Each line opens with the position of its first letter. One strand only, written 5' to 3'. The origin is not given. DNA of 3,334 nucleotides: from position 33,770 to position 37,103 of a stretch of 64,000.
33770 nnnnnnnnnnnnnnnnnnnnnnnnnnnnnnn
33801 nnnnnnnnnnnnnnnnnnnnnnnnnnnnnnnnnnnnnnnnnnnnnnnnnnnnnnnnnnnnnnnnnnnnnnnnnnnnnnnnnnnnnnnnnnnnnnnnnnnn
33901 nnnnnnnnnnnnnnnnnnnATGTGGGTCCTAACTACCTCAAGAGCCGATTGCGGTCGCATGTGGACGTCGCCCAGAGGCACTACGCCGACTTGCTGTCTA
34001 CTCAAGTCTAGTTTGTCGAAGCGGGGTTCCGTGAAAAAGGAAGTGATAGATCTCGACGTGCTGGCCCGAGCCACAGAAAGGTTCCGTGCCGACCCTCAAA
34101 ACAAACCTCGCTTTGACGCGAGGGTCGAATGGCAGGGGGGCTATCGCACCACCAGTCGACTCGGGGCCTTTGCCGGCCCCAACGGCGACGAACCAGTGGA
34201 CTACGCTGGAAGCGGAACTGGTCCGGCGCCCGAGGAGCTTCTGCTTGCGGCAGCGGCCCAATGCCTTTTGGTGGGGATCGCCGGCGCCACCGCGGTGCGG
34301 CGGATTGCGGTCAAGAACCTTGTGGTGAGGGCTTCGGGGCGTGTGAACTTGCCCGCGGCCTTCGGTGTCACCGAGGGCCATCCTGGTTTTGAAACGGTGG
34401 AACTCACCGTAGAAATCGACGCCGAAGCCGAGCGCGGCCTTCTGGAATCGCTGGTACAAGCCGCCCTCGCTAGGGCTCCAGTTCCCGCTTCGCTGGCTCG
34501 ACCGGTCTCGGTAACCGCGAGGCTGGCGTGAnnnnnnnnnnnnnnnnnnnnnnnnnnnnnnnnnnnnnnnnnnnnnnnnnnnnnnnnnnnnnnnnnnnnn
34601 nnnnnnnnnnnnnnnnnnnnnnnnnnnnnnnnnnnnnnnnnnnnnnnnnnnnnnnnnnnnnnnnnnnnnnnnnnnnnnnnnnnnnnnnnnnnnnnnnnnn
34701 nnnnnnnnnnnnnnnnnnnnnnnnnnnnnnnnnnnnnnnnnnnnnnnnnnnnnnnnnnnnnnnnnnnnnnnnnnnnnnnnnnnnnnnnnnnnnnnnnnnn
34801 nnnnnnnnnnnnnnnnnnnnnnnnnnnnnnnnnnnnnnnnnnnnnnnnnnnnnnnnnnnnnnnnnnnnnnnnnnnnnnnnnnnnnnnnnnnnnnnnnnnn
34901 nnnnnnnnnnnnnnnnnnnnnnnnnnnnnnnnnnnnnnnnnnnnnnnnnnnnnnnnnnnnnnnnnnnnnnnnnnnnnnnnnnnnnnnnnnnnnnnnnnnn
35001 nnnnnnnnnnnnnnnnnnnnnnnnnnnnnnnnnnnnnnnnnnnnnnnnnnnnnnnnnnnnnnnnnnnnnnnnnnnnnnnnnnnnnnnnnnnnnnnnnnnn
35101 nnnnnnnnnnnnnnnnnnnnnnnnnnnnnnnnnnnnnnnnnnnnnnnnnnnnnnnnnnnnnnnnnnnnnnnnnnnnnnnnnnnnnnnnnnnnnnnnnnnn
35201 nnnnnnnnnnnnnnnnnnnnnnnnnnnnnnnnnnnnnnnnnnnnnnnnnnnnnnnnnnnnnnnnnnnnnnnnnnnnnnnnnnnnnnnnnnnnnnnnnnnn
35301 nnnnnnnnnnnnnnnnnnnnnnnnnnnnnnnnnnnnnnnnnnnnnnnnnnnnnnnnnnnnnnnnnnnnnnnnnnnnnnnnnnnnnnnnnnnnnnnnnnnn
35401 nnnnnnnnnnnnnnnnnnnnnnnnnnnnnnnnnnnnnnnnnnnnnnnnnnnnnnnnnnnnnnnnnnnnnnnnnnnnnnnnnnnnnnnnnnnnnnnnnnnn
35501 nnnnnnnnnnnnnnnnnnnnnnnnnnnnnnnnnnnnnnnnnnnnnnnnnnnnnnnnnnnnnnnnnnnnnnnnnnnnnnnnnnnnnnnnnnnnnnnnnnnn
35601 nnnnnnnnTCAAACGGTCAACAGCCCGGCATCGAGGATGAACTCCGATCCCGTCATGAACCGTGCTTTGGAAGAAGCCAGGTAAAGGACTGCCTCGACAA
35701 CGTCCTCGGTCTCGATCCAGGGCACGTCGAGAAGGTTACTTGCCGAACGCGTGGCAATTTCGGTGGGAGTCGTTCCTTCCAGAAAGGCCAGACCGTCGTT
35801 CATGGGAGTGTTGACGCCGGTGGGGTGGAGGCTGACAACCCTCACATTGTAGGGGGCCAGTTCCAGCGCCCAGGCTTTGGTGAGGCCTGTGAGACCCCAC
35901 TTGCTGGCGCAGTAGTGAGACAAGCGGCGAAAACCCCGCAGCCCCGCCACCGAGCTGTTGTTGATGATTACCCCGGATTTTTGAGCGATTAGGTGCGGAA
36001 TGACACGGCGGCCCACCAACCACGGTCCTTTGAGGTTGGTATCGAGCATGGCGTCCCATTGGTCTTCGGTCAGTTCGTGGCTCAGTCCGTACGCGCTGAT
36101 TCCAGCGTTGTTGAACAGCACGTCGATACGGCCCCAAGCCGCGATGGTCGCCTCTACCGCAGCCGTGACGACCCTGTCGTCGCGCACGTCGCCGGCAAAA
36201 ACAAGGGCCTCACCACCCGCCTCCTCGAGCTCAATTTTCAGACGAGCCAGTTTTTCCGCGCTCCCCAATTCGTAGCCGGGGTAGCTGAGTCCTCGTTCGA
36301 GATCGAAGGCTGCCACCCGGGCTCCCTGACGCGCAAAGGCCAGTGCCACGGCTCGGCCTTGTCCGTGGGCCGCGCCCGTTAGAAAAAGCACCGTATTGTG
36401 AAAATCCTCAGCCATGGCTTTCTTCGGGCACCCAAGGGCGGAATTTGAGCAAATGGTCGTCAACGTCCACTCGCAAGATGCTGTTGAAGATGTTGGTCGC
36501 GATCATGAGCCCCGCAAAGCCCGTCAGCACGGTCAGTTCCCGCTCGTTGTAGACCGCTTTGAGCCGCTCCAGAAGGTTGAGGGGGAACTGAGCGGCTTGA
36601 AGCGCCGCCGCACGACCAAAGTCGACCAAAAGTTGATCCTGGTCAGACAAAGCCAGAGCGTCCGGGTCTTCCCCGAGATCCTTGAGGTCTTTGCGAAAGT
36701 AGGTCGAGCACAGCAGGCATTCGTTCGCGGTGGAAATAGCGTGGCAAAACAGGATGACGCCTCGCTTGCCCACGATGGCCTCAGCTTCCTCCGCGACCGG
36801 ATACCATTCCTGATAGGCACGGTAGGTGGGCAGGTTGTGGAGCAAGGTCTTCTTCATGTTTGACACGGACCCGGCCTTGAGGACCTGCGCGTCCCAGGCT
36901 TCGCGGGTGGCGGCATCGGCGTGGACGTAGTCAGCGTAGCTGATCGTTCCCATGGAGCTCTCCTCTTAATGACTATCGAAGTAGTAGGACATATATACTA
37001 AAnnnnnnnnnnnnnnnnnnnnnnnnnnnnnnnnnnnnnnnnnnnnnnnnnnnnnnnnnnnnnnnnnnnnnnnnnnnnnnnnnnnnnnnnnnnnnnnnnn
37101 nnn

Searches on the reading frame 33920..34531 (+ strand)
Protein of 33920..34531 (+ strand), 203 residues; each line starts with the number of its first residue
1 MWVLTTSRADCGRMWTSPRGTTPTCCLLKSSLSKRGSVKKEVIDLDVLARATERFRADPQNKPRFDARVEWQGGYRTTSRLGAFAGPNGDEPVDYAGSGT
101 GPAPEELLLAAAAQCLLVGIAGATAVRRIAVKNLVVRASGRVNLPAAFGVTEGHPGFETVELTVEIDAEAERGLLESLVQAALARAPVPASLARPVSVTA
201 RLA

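Call 8: search_protein_families(library=pfam, proteins=[window:33920-34531:+])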
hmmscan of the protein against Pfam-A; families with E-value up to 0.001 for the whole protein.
window:33920-34531:+ (203 aa): 1 family
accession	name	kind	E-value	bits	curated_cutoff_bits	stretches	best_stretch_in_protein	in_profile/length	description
PF02566.24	OsmC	-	2.2e-13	50.9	27.5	1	97-199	1-98/100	OsmC-like protein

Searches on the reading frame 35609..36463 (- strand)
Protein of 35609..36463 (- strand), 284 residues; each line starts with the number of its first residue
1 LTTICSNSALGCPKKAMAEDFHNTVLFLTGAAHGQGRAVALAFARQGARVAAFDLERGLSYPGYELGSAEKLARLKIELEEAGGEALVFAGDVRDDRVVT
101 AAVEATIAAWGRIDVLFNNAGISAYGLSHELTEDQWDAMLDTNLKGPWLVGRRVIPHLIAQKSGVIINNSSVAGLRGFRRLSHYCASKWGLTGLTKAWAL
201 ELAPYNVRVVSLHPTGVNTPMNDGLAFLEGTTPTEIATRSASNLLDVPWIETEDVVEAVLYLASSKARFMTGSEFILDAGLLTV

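Call 55: search_protein_families(library=pfam, proteins=[window:35609-36463:-], max_evalue=0.00001)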
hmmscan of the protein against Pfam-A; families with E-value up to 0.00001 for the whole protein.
window:35609-36463:- (284 aa): 3 families
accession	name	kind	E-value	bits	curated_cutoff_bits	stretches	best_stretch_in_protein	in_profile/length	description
PF00106.31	adh_short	-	3.1e-51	174.1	26.6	1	25-223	2-188/195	short chain dehydrogenase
PF13561.12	adh_short_C2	-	7.4e-49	166.9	27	1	30-281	1-235/236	Enoyl-(Acyl carrier protein) reductase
PF08659.16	KR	-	3.5e-11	43.8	22.6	1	27-196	4-161/180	KR domain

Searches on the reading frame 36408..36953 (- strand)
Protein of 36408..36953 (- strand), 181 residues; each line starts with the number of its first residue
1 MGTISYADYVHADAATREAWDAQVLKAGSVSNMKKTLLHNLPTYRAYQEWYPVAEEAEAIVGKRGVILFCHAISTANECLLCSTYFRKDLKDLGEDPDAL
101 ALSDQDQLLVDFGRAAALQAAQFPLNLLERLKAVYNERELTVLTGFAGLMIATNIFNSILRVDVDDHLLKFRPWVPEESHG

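Call 55: search_protein_families(library=pfam, proteins=[window:36408-36953:-], max_evalue=0.00001)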
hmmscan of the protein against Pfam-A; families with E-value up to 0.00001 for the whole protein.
window:36408-36953:- (181 aa): 0 families

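Call 82: search_protein_families(library=pfam, proteins=[window:36408-36953:-], max_evalue=1)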
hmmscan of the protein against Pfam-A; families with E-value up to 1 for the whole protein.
window:36408-36953:- (181 aa): 1 family
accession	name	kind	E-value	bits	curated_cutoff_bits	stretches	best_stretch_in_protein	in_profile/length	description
PF23494.1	bPH_10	-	0.025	14.4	27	1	121-170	43-92/151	YqeB-like bacterial PH domain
